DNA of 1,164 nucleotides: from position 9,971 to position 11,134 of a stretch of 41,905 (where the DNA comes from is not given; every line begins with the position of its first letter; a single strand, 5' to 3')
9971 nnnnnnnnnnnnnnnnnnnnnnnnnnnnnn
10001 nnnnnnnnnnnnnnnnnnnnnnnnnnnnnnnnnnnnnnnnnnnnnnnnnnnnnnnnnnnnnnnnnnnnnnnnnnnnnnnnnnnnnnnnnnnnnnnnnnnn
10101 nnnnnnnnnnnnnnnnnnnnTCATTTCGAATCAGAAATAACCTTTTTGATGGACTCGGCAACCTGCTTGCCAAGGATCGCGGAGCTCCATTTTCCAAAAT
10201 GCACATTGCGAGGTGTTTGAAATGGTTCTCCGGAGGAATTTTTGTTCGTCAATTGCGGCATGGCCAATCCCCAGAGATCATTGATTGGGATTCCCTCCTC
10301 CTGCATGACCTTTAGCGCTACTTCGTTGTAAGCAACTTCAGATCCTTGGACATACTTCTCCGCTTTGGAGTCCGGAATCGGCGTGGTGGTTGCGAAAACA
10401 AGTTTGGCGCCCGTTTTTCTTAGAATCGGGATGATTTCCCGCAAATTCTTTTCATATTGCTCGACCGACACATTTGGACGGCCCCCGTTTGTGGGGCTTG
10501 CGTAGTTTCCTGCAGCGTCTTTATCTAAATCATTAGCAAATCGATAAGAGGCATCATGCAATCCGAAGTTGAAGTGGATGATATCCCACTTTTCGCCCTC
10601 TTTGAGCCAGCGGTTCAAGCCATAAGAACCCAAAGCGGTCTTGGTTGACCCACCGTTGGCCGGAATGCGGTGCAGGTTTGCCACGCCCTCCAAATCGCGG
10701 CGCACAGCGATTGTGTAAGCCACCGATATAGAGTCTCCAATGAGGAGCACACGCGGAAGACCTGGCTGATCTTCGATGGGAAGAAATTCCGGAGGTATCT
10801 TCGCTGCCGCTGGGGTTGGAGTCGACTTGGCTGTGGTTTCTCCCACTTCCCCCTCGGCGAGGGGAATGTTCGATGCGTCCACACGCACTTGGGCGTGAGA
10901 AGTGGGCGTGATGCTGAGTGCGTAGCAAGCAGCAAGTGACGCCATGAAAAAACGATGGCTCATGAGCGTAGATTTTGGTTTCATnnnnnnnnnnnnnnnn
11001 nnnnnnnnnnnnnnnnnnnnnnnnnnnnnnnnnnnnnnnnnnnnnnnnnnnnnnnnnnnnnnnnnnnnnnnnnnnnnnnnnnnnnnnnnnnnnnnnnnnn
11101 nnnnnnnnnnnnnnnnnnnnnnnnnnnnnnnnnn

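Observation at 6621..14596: Two collinear ~1,170-1,200-aa secreted paralogs of an unrecognised family flanking an SGNH esterase, a candidate new polysaccharide-cleaving enzyme family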

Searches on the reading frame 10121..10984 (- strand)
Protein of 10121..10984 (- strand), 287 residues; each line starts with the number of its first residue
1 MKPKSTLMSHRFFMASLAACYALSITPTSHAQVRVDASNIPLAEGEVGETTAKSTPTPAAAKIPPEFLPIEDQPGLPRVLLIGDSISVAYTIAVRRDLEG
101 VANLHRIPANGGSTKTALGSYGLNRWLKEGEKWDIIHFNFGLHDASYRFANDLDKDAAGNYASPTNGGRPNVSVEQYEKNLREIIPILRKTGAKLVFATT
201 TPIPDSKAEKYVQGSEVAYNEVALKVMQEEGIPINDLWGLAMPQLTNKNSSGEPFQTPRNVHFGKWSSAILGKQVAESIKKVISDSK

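Call 5: search_protein_families(library=pfam, proteins=[window:10121-10984:-], max_evalue=1)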
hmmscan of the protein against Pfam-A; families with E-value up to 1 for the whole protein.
window:10121-10984:- (287 aa): 3 families
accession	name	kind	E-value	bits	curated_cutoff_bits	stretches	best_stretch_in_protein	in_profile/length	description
PF13472.12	Lipase_GDSL_2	-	1.2e-06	29.6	32.9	1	82-248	2-160/178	GDSL-like Lipase/Acylhydrolase family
PF00657.28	Lipase_GDSL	-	0.029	15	23.6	1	120-243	61-179/208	GDSL-like Lipase/Acylhydrolase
PF04311.20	DUF459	-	0.059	13.2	27.2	1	79-239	2-151/197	Protein of unknown function (DUF459)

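Call 7: search_protein_families(library=ncbifam, proteins=[window:10121-10984:-], max_evalue=1)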
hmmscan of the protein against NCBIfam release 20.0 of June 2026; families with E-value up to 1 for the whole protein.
window:10121-10984:- (287 aa): 0 families

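Call 73: search_solved_structures(query=window:10121-10984:-, max_evalue=0.1)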
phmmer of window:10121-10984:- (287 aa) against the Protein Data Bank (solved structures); distinct sequences matched with E-value up to 0.1: 6.
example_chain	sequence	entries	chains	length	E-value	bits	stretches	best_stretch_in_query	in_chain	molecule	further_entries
4h08_A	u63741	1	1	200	1.4e-11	47.5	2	174-242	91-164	Putative hydrolase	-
8gr2_A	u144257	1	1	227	0.031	16.9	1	78-280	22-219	DUF459 domain-containing protein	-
8b3k_B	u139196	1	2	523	0.075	15.6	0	33-113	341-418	Plexin-B1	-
7vf3_A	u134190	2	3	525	0.075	15.6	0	33-113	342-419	Plexin-B1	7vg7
3ol2_B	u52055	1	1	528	0.076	15.6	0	33-113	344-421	Plexin-B1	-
5b4w_A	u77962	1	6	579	0.087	15.4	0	33-113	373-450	Plexin-B1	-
